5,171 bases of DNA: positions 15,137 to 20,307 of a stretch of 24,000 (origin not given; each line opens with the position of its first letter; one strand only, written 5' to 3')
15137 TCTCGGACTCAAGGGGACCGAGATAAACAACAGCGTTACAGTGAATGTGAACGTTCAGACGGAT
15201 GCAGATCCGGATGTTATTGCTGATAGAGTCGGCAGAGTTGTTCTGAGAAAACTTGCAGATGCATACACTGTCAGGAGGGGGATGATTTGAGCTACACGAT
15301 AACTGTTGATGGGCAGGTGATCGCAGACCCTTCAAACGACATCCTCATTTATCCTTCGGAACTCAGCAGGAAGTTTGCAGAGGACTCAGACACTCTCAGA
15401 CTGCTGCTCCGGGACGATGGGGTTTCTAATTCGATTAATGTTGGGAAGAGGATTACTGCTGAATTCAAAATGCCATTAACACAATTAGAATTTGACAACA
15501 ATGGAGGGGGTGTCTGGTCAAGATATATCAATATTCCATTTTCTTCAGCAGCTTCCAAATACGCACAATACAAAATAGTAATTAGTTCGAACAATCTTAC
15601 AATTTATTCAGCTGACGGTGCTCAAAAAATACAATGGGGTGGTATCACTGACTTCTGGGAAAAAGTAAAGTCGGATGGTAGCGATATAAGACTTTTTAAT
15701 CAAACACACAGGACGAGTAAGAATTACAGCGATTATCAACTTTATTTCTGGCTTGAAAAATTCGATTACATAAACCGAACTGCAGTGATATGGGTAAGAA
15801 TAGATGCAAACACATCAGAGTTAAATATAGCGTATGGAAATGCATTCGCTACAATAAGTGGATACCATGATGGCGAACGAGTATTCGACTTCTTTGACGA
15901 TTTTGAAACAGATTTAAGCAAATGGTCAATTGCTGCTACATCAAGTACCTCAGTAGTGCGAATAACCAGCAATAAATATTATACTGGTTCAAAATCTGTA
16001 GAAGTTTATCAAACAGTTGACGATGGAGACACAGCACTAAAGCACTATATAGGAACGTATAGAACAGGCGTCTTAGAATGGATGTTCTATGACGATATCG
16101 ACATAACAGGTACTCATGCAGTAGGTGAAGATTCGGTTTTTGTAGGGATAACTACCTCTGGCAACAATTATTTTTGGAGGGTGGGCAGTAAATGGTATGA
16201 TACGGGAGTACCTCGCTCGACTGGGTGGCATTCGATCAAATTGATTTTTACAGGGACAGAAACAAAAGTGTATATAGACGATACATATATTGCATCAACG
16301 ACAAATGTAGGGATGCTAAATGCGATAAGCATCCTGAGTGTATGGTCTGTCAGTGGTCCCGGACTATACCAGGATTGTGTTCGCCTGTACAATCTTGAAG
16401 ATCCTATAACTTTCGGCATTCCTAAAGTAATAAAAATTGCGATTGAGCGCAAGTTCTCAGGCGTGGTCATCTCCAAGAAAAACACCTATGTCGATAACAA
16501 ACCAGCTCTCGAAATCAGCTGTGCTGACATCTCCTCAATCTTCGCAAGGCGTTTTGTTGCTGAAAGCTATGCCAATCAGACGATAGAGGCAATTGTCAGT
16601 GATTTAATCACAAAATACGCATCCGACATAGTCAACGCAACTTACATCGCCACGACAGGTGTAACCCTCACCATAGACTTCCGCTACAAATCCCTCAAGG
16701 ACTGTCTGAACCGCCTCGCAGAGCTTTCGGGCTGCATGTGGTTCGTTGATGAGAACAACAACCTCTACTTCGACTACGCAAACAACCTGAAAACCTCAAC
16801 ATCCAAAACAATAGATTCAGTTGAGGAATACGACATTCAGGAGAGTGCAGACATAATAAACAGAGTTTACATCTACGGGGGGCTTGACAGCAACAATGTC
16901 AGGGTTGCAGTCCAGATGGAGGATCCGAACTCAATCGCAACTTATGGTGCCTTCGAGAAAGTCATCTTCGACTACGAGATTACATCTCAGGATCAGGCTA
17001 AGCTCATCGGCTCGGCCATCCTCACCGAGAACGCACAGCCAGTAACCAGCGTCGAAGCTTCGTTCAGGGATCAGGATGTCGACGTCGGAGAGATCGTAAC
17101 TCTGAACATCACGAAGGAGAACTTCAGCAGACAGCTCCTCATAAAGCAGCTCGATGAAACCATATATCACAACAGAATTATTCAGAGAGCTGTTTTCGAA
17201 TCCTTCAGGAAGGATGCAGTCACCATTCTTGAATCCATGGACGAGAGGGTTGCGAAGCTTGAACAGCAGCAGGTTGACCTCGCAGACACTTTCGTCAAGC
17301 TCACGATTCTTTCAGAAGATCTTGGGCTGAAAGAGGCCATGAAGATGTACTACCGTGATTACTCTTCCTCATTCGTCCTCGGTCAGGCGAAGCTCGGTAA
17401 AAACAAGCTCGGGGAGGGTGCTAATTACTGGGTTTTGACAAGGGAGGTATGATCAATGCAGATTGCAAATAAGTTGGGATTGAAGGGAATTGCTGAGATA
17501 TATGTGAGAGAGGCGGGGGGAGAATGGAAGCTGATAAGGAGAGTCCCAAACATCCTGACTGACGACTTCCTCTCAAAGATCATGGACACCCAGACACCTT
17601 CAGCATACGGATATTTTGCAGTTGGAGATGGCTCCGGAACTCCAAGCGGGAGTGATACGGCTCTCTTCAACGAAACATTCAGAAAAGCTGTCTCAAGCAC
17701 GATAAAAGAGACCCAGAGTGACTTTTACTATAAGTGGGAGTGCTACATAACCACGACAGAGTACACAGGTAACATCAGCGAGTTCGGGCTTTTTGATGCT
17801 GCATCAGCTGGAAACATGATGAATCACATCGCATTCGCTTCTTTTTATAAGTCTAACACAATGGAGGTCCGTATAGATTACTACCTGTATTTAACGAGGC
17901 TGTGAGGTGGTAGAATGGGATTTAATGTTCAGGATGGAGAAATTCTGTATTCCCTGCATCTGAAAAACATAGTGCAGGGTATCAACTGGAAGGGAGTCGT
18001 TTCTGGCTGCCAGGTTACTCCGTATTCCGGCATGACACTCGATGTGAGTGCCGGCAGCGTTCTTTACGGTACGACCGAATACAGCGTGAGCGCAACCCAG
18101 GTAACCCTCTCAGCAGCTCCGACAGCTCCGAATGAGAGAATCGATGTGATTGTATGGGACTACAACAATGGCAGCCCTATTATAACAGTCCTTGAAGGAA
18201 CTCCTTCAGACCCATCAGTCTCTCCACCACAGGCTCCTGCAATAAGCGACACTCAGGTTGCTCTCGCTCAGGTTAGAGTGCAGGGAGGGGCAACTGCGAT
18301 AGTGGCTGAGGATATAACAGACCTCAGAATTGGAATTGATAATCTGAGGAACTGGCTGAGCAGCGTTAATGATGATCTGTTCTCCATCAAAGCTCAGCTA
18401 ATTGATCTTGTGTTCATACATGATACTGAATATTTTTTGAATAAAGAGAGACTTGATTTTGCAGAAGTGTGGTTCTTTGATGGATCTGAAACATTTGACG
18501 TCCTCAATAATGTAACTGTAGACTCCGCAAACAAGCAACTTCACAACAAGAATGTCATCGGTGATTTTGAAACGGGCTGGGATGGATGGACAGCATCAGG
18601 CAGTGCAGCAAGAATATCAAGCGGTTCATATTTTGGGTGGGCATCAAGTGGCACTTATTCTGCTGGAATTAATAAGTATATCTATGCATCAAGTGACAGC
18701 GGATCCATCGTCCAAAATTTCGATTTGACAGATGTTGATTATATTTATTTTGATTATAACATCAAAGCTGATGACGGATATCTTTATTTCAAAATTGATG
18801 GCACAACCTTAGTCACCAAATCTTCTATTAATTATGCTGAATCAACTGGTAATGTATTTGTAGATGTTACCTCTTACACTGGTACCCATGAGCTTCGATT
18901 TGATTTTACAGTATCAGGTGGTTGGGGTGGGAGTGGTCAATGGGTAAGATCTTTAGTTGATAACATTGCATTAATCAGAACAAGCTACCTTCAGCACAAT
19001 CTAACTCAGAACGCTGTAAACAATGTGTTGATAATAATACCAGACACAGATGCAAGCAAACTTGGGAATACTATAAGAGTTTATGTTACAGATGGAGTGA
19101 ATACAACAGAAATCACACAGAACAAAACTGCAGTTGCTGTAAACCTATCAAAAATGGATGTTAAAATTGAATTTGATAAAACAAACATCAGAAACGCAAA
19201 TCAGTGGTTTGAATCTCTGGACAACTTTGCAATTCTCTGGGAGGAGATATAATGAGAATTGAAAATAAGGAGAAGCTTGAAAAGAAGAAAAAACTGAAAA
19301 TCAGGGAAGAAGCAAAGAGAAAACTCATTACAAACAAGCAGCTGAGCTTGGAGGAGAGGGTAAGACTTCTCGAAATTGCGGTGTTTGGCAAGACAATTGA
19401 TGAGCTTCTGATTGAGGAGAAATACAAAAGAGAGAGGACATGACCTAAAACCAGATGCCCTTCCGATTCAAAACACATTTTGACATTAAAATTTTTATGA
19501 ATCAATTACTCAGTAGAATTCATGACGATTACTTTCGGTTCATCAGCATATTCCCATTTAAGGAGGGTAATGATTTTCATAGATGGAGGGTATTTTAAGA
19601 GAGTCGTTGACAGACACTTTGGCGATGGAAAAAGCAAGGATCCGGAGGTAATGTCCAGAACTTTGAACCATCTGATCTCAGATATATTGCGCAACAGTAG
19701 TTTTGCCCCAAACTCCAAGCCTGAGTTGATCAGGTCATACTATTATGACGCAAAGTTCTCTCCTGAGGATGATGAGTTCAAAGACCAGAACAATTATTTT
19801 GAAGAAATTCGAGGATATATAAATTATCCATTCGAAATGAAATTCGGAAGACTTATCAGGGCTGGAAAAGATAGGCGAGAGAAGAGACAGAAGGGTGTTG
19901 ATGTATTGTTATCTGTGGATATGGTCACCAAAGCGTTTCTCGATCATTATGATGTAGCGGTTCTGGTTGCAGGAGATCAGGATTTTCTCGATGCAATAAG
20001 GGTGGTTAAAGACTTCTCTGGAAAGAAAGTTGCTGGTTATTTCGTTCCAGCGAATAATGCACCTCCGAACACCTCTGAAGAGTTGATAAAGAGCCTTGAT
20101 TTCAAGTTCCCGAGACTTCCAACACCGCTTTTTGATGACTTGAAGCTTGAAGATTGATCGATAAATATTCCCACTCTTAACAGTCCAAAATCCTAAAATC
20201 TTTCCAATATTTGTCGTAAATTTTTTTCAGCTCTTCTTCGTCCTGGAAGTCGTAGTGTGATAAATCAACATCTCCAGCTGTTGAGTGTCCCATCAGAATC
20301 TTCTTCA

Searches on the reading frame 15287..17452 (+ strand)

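Call 73: search_protein_families(library=pfam, proteins=[window:15287-17452:+], max_evalue=0.001)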
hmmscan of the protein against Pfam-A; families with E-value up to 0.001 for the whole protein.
window:15287-17452:+ (721 aa): 2 families
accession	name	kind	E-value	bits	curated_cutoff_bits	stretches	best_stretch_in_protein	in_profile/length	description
PF10102.14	DUF2341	-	3.2e-15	56.8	23.4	1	130-214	1-82/84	Domain of unknown function (DUF2341)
PF24032.1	YQBQ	-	1.9e-05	24.6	27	1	389-625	42-281/294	YQBQ-like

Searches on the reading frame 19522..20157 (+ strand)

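Call 73: search_protein_families(library=pfam, proteins=[window:19522-20157:+], max_evalue=0.001)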
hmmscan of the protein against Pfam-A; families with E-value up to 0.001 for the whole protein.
window:19522-20157:+ (211 aa): 1 family
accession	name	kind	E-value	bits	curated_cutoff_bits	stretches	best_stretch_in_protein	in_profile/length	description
PF01936.24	NYN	-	2.4e-15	57.7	24.2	1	15-195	1-140/145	NYN domain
